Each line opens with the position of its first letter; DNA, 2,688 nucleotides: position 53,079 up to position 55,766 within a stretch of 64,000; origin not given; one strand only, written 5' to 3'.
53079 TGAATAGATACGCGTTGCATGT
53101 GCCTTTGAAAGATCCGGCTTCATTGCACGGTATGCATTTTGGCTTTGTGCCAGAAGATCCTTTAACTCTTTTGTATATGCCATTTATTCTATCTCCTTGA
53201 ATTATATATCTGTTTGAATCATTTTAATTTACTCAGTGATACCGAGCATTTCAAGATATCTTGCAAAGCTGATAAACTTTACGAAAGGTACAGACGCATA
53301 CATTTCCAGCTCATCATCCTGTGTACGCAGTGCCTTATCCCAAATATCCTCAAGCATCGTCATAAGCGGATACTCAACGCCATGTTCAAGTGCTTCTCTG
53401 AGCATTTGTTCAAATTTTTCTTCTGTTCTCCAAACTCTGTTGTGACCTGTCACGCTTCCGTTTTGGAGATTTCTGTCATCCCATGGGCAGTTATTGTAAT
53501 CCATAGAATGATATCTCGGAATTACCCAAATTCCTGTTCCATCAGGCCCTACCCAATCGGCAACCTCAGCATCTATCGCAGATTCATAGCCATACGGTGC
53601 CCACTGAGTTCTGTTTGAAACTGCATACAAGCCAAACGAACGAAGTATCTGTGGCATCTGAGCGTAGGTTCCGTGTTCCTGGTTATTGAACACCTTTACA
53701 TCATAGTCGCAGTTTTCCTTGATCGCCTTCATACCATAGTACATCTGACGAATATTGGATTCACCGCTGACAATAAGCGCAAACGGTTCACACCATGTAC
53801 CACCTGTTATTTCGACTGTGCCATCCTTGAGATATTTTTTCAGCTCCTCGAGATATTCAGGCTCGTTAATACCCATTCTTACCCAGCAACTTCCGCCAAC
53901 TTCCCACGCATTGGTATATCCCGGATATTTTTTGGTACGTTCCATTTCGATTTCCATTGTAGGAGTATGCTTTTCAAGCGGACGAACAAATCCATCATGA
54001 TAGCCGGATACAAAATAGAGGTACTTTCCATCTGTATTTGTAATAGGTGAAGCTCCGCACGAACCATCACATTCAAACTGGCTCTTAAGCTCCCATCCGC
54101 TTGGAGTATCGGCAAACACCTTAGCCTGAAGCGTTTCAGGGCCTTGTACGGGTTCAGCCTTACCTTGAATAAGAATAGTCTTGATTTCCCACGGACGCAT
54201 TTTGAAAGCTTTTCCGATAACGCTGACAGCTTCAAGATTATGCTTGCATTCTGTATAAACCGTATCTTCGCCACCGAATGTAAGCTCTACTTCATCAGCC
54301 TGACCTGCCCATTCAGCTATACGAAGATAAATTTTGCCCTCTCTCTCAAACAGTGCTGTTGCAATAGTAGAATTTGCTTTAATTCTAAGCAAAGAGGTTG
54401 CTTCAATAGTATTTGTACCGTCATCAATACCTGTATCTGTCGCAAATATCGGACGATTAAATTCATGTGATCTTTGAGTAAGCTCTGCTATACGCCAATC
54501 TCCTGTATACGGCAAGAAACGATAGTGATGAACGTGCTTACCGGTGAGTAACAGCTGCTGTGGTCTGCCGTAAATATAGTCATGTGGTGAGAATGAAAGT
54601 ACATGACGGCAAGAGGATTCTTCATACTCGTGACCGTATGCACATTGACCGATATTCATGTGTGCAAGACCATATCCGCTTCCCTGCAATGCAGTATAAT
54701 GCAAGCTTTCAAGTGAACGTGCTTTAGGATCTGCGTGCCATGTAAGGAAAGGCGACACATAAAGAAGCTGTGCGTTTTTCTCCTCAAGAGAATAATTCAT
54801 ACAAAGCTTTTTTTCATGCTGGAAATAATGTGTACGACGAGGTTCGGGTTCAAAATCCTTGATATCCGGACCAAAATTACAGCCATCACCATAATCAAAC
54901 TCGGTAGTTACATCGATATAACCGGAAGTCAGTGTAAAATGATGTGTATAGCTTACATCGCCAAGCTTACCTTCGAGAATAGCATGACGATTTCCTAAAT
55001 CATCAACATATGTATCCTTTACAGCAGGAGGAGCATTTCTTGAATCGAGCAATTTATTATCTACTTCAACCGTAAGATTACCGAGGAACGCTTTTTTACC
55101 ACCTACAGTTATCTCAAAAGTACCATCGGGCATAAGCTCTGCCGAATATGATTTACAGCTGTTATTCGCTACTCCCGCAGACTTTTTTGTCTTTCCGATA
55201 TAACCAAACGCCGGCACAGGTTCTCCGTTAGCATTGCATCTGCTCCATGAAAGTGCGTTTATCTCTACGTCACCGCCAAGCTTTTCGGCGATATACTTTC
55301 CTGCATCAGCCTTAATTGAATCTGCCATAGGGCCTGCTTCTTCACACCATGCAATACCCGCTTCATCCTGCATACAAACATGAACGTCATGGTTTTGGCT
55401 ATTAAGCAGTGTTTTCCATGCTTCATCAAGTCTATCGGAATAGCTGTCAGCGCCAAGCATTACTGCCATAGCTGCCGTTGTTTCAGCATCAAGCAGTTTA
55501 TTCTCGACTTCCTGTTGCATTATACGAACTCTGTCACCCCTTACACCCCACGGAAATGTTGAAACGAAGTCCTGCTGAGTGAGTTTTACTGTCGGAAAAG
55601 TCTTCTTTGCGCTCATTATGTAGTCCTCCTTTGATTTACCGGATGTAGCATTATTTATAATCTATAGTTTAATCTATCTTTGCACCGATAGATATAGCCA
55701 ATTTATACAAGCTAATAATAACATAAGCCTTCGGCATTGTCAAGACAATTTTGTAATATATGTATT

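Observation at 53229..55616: GH38-like protein with circularly permuted domain order (middle - C-terminal beta - N-terminal catalytic) and altered catalytic motifs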

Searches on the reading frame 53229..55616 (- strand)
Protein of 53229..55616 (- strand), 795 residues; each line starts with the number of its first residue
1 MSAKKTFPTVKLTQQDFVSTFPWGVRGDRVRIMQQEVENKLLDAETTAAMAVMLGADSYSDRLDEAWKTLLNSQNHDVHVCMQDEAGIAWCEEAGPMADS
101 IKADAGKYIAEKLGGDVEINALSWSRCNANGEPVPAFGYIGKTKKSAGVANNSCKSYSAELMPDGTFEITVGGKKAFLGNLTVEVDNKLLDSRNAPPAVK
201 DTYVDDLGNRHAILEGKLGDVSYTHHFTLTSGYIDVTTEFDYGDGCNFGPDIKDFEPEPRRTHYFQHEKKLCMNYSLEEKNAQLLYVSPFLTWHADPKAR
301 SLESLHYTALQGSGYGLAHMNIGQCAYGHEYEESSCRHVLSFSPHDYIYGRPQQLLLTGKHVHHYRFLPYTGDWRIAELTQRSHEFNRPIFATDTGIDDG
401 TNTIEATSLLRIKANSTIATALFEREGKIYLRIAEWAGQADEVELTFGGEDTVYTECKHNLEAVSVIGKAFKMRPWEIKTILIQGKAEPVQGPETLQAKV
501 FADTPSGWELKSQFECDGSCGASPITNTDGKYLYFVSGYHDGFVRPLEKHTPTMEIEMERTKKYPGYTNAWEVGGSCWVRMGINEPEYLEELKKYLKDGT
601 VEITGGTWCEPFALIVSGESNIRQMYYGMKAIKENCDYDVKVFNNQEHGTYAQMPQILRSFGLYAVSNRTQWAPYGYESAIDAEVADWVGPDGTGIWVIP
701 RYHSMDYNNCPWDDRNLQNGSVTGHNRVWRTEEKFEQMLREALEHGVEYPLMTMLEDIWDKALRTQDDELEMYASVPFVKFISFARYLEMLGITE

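Call 3: search_protein_families(library=pfam, proteins=[window:53229-55616:-], max_evalue=1)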
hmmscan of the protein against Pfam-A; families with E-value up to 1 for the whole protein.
window:53229-55616:- (795 aa): 3 families
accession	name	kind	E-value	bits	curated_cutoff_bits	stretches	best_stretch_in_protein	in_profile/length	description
PF01074.27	Glyco_hydro_38N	-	4e-14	53.1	25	1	580-745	54-201/270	Glycosyl hydrolases family 38 N-terminal domain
PF03065.20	Glyco_hydro_57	-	5.7e-05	23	21.2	1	550-663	48-166/291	Glycosyl hydrolase family 57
PF09261.16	Alpha-mann_mid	-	0.00015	22.2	31.1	1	33-78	16-61/96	Alpha mannosidase middle domain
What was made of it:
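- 55278..55532 (-): aa 29-113: three-helix bundle (Alpha-mann_mid equivalent) carrying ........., with His76 and Asp77. Pfam mid-domain hit at aa 33-78 (call 3).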

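Call 4: search_protein_families(library=ncbifam, proteins=[window:53229-55616:-], max_evalue=1)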
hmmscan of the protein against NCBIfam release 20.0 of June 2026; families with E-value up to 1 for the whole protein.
window:53229-55616:- (795 aa): 2 families
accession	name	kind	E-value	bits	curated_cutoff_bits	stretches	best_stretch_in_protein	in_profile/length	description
NF007331.0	PRK09819.1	equivalog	8.7e-10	37.1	1138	2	585-664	65-143/885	mannosylglycerate hydrolase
TIGR04023.1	PPOX_MSMEG_5819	subfamily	0.0036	17.2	85.6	1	457-497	58-98/115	PPOX class F420-dependent oxidoreductase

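Call 5: search_solved_structures(query=window:53229-55616:-, max_evalue=10, show_alignments=3)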
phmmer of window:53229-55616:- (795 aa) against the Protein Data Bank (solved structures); distinct sequences matched with E-value up to 10: 11.
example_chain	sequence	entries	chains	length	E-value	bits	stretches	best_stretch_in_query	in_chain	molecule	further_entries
7ufr_A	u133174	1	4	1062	2e-06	29.4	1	584-672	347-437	Alpha-mannosidase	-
7ufu_A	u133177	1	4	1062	2.9e-06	28.9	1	584-672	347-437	Alpha-mannosidase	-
6lz1_A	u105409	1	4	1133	2.2e-05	26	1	561-696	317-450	Ams1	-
5jm0_A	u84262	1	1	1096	2.7e-05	25.7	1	596-696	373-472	Alpha-mannosidase,Alpha-mannosidase,Alpha-mannosidase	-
7vqo_A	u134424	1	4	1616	3.2e-05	25.4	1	586-694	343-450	Ams1, Nbr1 and malE fusion protein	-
7dd9_A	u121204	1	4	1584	5.8e-05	24.6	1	561-696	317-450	Alpha-mannosidase,ZZ-type zinc finger-containing protein P35G2.11c,Maltose/maltodextrin-bi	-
7ufs_A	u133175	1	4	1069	9.2e-05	23.9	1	582-695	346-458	Alpha-mannosidase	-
7uft_A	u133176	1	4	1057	0.00041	21.8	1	584-694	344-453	Alpha-mannosidase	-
3lvt_A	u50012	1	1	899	0.00041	21.8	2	34-86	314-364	Glycosyl hydrolase, family 38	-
5kbp_A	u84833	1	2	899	0.00041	21.8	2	34-86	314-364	Glycosyl hydrolase, family 38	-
2wyh_A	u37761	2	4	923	0.014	16.7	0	586-684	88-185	ALPHA-MANNOSIDASE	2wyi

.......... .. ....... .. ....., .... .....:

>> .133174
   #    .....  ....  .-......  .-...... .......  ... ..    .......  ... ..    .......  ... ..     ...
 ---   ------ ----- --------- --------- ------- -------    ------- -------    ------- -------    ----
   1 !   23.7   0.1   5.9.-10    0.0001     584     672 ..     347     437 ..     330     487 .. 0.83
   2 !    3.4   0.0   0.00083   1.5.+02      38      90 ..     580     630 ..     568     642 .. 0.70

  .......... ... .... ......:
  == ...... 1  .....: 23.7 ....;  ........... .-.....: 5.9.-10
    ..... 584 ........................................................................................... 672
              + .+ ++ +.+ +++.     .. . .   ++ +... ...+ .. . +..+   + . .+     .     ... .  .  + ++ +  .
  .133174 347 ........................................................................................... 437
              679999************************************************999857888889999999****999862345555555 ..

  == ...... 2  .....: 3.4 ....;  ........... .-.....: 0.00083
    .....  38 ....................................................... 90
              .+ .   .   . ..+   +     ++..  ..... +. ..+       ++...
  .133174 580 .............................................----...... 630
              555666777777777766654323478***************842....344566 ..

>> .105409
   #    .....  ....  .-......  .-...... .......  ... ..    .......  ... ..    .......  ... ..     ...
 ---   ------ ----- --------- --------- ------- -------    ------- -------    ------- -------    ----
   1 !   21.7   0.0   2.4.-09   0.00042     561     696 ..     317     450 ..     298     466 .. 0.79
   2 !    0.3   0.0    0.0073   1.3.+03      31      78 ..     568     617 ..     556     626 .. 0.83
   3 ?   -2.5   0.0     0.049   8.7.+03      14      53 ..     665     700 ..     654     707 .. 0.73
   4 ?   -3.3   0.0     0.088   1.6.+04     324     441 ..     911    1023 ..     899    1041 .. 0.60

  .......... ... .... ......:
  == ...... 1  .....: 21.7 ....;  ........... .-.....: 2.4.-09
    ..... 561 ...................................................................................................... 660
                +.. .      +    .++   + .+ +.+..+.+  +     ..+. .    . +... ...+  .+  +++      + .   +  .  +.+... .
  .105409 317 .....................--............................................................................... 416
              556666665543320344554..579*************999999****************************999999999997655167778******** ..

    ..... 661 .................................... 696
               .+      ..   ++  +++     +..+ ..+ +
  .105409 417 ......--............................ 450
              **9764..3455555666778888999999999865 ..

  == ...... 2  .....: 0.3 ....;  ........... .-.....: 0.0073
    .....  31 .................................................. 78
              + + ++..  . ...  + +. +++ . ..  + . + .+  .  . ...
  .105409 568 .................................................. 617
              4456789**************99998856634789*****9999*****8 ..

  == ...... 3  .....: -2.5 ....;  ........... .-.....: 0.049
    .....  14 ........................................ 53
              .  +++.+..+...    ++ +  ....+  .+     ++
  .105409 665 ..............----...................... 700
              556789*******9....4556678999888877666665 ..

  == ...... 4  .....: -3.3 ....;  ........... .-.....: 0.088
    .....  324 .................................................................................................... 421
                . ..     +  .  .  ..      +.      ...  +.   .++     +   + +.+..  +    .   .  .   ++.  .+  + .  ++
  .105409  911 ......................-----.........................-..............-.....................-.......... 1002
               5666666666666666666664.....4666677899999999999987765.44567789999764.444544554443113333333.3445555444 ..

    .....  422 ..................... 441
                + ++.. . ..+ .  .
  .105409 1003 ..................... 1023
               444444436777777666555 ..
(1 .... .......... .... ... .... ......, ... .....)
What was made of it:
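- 7ufr and its nucleophile mutant 7ufu differ at LPDSFG versus LPASFG (call 5).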

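Call 6: find_homologous_proteins(query=window:53229-55616:-, max_evalue=0.001)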
Query window:53229-55616:- (795 aa): 39 proteins with E <= 0.001 among 8000 candidates.
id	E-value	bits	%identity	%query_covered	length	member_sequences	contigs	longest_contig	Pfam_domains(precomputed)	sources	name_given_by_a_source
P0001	0.0e+0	1891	100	100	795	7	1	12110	PF01074.29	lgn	-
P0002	0.0e+0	1561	82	100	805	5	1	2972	PF09261.17,PF01074.29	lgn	-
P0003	0.0e+0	1421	74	100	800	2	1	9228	PF01074.29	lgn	-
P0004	0.0e+0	1258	66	100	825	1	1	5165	PF03065.21,PF01074.29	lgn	-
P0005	0.0e+0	1222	64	100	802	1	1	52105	PF01074.29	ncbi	-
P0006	0.0e+0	1205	65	99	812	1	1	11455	PF03065.21,PF01074.29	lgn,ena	-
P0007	0.0e+0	1177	63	100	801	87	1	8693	PF03065.21,PF01074.29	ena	-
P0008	0.0e+0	1176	63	99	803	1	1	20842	PF03065.21,PF01074.29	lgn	-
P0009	0.0e+0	1143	62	99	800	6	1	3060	PF03065.21,PF01074.29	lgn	-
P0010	0.0e+0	1117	61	100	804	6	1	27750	PF01074.29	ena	-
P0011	0.0e+0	1068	59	99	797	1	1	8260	PF01074.29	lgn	-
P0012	0.0e+0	1057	59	99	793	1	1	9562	PF01074.29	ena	-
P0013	0.0e+0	1048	59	99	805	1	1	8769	PF01074.29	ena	-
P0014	0.0e+0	1046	58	99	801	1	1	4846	PF01074.29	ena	-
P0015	0.0e+0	1032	56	99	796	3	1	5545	PF01074.29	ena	-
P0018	4.0e-281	953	53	99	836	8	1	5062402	PF01074.29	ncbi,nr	ncbi:MAG: hypothetical protein JSW66_02835 [Phycisphaerales bacterium]|nr:MAG: hypothetical protein 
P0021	7.9e-276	935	52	100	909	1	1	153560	PF01074.29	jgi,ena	-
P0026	6.2e-258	876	50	99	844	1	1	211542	PF03065.21,PF01074.29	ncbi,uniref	ncbi:hypothetical protein ACUNWD_10430 [Sunxiuqinia sp. A32]|uniref:glycoside hydrolase family 38 N-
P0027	4.8e-249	847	48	100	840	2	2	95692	PF03065.21,PF01074.29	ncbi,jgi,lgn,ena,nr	ncbi:MAG TPA: hypothetical protein VFC65_10185 [Prolixibacteraceae bacterium]|nr:hypothetical protei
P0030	2.8e-246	838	49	99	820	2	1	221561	PF03065.21,PF01074.29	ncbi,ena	-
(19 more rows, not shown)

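Call 10: find_encoding_contigs(protein=P0005, flank=10000, max_places=2)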
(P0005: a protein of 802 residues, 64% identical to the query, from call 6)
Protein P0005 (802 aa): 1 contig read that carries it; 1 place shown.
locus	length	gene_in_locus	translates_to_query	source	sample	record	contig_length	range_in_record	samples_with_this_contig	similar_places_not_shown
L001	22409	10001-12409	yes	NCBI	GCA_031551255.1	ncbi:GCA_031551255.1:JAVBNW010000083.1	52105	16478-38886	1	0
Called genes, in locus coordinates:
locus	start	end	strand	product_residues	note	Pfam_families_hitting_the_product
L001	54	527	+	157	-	-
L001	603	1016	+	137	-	PF00903:Glyoxalase (weak), PF06983:3-dmu-9_3-mt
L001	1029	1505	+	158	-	-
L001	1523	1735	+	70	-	-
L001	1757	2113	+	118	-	PF04237:YjbR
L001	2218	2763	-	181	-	PF13302:Acetyltransf_3, PF00583:Acetyltransf_1 (faint)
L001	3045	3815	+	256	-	PF03807:F420_oxidored, PF14748:P5CR_dimer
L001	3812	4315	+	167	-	PF00075:RNase_H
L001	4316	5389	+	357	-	PF04055:Radical_SAM (weak)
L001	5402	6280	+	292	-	PF03096:Ndr, PF00561:Abhydrolase_1, PF12146:Hydrolase_4, PF12697:Abhydrolase_6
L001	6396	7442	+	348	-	PF00589:Phage_integrase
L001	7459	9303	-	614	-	PF05569:Peptidase_M56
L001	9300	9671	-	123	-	PF03965:Penicillinase_R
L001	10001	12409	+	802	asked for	PF01074:Glyco_hydro_38N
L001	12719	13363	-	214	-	PF02607:B12-binding_2, PF02310:B12-binding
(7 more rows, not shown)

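Call 11: find_encoding_contigs(protein=P0026, flank=10000, max_places=2)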
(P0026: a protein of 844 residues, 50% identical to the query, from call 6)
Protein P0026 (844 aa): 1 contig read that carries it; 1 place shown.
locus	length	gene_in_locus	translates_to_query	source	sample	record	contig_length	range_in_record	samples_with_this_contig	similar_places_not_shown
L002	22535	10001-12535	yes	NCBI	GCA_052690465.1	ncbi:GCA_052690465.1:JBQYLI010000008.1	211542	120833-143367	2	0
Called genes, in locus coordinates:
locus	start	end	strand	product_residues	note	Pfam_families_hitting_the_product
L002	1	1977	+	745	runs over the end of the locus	PF17678:Glyco_hydro_92N, PF07971:Glyco_hydro_92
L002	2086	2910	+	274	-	PF01784:DUF34_NIF3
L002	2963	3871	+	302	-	PF01784:DUF34_NIF3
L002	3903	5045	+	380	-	PF03663:Glyco_hydro_76, PF07470:Glyco_hydro_88 (weak), PF07944:Beta-AFase-like_GH127_cat (weak)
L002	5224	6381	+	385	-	PF01263:Aldose_epim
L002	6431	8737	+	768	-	PF17678:Glyco_hydro_92N, PF07971:Glyco_hydro_92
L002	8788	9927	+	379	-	PF08450:SGL (faint), PF10282:Lactonase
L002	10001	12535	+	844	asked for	PF03065:Glyco_hydro_57 (weak), PF01074:Glyco_hydro_38N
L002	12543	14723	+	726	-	PF17678:Glyco_hydro_92N, PF07971:Glyco_hydro_92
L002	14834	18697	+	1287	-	PF01074:Glyco_hydro_38N, PF09261:Alpha-mann_mid, PF07748:Glyco_hydro_38C, PF17677:Glyco_hydro38C2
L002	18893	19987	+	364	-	PF00144:Beta-lactamase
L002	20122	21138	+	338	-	PF07470:Glyco_hydro_88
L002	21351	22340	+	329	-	PF13360:PQQ_2 (faint), PF14269:Arylsulfotran_2 (faint)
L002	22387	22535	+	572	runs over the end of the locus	PF04015:DUF362 (weak)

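Call 12: find_encoding_contigs(protein=P0018, flank=10000, max_places=1)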
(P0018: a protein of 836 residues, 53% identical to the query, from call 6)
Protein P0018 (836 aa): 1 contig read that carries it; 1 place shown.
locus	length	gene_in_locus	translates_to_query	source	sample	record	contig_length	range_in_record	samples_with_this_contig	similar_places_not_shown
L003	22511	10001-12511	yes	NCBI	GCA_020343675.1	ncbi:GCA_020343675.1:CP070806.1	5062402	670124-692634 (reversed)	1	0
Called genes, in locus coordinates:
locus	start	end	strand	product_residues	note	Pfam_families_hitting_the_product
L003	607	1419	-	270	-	PF07963:N_methyl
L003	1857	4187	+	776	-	PF12838:Fer4_7 (faint)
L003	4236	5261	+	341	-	PF03480:DctP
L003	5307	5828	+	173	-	PF04290:DctQ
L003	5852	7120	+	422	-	PF06808:DctM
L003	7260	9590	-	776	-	PF17678:Glyco_hydro_92N, PF07971:Glyco_hydro_92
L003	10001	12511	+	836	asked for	PF01074:Glyco_hydro_38N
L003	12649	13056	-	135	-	PF01609:DDE_Tnp_1, PF13586:DDE_Tnp_1_2 (weak)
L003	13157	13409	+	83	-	PF00589:Phage_integrase (weak)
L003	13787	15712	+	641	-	PF13237:Fer4_10 (faint), PF14691:Fer4_20, PF07992:Pyr_redox_2, PF13738:Pyr_redox_3 (faint), PF00037:Fer4 (weak), PF12838:Fer4_7 (weak), PF00037:Fer4 (weak)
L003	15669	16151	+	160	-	PF00355:Rieske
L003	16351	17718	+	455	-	PF00033:Cytochrome_B, PF14358:DUF4405, PF13631:Cytochrom_B_N_2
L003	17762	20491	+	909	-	PF22113:Mtrc-MtrF_II-IV_dom (faint), PF14522:Cytochrome_C7 (faint), PF02433:FixO (weak), PF09699:Paired_CXXCH_1, PF14537:Cytochrom_c3_2 (weak), PF09699:Paired_CXXCH_1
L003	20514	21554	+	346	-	PF00578:AhpC-TSA, PF07721:TPR_4 (faint), PF13414:TPR_11 (faint), PF13424:TPR_12 (weak), PF00515:TPR_1 (faint), PF07719:TPR_2 (faint), PF13174:TPR_6 (faint), PF14559:TPR_19 (weak), +5 more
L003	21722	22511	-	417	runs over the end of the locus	PF02415:Chlam_PMP (faint)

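Call 13: find_encoding_contigs(protein=P0030, flank=10000, max_places=1)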
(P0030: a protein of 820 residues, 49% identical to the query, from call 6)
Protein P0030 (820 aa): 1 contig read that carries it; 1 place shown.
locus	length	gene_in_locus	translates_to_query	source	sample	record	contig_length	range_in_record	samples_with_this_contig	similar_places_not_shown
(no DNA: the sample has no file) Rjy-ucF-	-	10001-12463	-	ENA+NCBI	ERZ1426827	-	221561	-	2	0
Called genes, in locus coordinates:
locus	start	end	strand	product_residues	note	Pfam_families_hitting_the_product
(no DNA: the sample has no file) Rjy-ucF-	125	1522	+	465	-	PF00342:PGI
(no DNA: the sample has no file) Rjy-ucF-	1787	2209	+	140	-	-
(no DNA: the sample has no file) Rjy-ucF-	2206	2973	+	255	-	PF01209:Ubie_methyltran (weak), PF13489:Methyltransf_23, PF13847:Methyltransf_31, PF08241:Methyltransf_11, PF08242:Methyltransf_12, PF13649:Methyltransf_25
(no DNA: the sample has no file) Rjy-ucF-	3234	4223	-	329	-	PF00248:Aldo_ket_red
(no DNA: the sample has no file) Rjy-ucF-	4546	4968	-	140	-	PF01797:Y1_Tnp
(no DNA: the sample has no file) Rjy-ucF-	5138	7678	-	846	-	PF02837:Glyco_hydro_2_N (weak), PF22666:Glyco_hydro_2_N2, PF00703:Glyco_hydro_2 (weak), PF17753:Ig_mannosidase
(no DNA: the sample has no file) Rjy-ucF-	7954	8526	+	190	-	PF04542:Sigma70_r2, PF08281:Sigma70_r4_2, PF04545:Sigma70_r4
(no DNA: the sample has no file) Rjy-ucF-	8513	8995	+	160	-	-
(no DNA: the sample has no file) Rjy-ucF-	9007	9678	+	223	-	-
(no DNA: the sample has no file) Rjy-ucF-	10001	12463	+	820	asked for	PF01074:Glyco_hydro_38N, PF03065:Glyco_hydro_57 (weak)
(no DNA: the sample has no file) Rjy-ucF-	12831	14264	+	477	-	PF01142:TruD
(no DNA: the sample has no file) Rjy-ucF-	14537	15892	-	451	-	PF01134:GIDA (weak), PF01494:FAD_binding_3 (faint), PF07992:Pyr_redox_2 (weak), PF12831:FAD_oxidored, PF13450:NAD_binding_8 (weak)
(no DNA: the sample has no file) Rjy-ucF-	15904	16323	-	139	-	-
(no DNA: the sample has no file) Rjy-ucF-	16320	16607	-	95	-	PF09907:HigB_toxin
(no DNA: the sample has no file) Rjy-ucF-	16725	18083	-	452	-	PF13174:TPR_6 (faint), PF14559:TPR_19 (faint), PF13428:TPR_14 (faint), PF00578:AhpC-TSA, PF08534:Redoxin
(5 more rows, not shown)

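Call 14: find_encoding_contigs(protein=P0027, flank=10000, max_places=1)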
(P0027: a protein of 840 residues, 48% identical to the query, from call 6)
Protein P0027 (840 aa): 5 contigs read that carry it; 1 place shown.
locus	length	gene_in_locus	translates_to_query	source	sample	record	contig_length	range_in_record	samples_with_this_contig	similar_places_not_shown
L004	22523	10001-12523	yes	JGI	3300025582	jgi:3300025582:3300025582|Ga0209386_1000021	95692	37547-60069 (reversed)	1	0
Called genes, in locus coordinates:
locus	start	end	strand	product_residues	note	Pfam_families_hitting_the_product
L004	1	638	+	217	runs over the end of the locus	PF07638:Sigma70_ECF, PF04542:Sigma70_r2, PF08281:Sigma70_r4_2, PF04545:Sigma70_r4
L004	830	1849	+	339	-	PF04773:FecR, PF16344:FecR_C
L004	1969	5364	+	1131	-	PF07660:STN (weak), PF13620:CarboxypepD_reg, PF13715:CarbopepD_reg_2, PF07715:Plug, PF00593:TonB_dep_Rec_b-barrel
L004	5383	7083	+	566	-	PF12771:SusD-like_2 (weak), PF14322:SusD-like_3, PF07980:SusD_RagB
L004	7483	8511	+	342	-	-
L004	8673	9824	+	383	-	PF07470:Glyco_hydro_88 (faint), PF03663:Glyco_hydro_76, PF07944:Beta-AFase-like_GH127_cat (faint)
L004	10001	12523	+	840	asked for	PF03065:Glyco_hydro_57 (weak), PF01074:Glyco_hydro_38N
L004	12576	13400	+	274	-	PF01784:DUF34_NIF3 (weak)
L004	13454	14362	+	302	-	PF01784:DUF34_NIF3 (weak)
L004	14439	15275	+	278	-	PF01738:DLH, PF20434:BD-FAE, PF07859:Abhydrolase_3, PF00326:Peptidase_S9 (faint)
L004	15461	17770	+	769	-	-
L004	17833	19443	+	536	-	PF28584:GH_cat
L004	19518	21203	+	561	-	PF00135:COesterase, PF20434:BD-FAE (weak), PF07859:Abhydrolase_3 (faint)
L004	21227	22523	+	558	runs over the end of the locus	PF00135:COesterase, PF20434:BD-FAE, PF07859:Abhydrolase_3 (faint)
